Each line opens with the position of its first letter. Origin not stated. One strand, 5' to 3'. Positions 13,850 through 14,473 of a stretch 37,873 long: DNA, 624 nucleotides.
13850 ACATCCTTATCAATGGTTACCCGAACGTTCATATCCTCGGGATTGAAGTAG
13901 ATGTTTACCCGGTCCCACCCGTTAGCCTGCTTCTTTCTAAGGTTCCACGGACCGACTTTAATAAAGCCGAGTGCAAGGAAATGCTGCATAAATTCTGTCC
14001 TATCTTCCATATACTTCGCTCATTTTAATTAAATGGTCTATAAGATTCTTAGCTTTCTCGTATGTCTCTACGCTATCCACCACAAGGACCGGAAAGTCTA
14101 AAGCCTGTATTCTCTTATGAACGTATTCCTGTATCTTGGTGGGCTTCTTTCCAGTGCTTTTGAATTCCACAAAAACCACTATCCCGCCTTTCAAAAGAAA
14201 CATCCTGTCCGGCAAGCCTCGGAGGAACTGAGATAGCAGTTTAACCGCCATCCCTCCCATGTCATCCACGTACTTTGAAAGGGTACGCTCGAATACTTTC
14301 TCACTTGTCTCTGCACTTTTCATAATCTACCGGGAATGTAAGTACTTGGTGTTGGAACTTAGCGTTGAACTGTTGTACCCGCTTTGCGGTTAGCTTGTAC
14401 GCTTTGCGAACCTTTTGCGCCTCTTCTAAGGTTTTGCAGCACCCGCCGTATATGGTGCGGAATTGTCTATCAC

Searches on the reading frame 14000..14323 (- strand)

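Call 24: search_protein_families(library=pfam, proteins=[window:14000-14323:-], max_evalue=0.01)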
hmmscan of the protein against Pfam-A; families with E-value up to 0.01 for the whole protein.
window:14000-14323:- (107 aa): 0 families

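Call 56: search_protein_families(library=phrogs, proteins=[window:14000-14323:-], max_evalue=0.001)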
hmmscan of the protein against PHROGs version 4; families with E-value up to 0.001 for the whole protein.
window:14000-14323:- (107 aa): 3 families
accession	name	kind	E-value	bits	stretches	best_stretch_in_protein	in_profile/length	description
phrog_93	-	DNA, RNA and nucleotide metabolism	6.6e-23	82.2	1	2-100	348-443/613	endonuclease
phrog_5702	-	DNA, RNA and nucleotide metabolism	1.3e-05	26.1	1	35-86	5-57/70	Holliday junction resolvase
phrog_824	-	unknown function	0.00021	22.3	1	35-96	112-172/265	-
